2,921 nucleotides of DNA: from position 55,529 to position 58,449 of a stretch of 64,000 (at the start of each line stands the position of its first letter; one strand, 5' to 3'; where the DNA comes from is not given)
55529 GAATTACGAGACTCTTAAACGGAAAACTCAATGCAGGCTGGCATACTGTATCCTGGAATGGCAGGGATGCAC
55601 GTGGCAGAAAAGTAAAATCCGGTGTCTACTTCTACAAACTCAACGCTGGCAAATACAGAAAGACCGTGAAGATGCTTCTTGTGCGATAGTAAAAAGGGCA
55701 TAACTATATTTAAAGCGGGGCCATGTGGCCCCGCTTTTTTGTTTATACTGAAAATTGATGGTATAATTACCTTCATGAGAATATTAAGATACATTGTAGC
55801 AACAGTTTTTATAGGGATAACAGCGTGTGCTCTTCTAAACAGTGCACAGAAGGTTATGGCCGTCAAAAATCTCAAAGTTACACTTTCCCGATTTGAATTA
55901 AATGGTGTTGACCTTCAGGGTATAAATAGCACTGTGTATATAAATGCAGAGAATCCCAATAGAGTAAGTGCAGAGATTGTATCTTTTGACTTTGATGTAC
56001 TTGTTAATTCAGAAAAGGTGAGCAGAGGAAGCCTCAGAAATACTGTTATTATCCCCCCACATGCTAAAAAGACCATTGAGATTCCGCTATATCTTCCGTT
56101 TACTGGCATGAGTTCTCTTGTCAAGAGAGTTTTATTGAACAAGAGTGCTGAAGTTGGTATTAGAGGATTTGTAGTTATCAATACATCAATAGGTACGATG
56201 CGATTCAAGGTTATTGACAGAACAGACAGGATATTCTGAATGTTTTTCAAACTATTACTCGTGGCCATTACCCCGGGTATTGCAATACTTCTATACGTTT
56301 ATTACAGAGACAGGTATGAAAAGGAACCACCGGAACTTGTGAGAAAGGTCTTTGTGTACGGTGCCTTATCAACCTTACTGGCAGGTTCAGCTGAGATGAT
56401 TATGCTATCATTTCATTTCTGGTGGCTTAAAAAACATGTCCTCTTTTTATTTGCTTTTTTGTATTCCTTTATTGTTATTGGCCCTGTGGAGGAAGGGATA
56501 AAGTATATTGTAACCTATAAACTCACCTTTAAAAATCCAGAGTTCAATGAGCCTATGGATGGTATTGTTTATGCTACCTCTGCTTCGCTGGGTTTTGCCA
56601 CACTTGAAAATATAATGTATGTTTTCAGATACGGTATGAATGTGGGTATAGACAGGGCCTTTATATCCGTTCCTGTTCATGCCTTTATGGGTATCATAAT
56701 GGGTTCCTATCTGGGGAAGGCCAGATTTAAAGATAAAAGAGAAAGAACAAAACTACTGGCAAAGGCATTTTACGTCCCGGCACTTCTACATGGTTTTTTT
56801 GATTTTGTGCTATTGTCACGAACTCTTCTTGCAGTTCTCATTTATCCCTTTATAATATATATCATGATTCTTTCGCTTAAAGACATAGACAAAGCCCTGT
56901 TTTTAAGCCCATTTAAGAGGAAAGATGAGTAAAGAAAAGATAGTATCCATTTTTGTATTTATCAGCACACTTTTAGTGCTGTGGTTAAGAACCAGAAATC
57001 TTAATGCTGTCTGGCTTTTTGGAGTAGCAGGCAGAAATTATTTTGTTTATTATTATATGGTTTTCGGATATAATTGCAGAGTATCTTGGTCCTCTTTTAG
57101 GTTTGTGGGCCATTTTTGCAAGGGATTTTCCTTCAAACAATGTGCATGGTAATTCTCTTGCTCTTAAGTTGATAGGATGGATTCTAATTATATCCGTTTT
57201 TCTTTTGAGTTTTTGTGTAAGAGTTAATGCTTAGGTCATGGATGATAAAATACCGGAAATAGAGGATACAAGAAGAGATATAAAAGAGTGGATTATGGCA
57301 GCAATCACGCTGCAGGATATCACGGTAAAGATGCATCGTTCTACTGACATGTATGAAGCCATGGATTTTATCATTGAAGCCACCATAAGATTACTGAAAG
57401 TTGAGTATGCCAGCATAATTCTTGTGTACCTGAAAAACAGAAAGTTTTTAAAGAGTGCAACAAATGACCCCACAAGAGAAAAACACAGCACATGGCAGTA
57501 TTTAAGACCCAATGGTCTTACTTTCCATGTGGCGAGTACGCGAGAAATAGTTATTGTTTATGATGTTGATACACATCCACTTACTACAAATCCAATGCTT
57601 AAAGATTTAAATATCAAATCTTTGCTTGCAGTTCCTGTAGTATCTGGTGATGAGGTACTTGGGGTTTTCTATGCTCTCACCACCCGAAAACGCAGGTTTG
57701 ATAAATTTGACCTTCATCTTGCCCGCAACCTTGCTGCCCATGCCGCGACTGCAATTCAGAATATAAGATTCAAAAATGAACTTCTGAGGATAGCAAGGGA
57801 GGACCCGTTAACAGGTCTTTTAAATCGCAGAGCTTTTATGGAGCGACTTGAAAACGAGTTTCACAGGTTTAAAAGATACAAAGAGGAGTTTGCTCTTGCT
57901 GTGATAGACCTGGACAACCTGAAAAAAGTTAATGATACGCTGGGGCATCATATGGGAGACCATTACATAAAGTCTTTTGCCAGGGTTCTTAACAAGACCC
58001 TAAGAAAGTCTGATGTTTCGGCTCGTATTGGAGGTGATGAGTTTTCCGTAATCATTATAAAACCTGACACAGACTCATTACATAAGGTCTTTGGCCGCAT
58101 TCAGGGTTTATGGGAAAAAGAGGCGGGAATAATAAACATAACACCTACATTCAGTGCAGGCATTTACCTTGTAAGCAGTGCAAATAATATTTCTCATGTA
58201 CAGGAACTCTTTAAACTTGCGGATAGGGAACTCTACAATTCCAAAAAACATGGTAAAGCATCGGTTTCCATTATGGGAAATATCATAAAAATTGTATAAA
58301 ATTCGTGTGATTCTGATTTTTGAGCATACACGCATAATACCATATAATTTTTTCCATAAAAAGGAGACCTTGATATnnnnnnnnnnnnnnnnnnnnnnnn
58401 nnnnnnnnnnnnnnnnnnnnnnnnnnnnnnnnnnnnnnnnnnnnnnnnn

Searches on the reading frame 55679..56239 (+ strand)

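Call 9: search_protein_families(library=pfam, proteins=[window:55679-56239:+], max_evalue=0.00001)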
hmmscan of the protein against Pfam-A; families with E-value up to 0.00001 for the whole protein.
window:55679-56239:+ (186 aa): 1 family
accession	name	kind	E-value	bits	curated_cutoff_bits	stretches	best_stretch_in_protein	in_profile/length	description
PF03168.19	LEA_2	-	3.6e-09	37.4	25.4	1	88-178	2-94/98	Late embryogenesis abundant protein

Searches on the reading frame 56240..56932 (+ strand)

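Call 9: search_protein_families(library=pfam, proteins=[window:56240-56932:+], max_evalue=0.00001)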
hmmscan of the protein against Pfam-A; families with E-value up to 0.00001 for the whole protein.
window:56240-56932:+ (230 aa): 1 family
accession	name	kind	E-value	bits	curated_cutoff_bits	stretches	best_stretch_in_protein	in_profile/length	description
PF13367.11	PrsW-protease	-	3.6e-34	118.4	23.5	1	29-209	1-191/196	PrsW family intramembrane metalloprotease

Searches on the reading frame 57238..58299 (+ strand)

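Call 9: search_protein_families(library=pfam, proteins=[window:57238-58299:+], max_evalue=0.00001)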
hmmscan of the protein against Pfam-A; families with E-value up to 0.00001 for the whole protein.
window:57238-58299:+ (353 aa): 4 families
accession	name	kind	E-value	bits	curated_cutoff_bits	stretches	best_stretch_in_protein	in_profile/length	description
PF00990.26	GGDEF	-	1.8e-36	125.8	23.8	1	188-340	3-159/161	Diguanylate cyclase, GGDEF domain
PF13185.12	GAF_2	-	4.2e-18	66.3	28.6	1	36-174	2-136/136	GAF domain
PF01590.32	GAF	-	2.5e-14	54.4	22.4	1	41-173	5-133/133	GAF domain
PF13492.12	GAF_3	-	1.7e-08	35.4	27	1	44-175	8-129/129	GAF domain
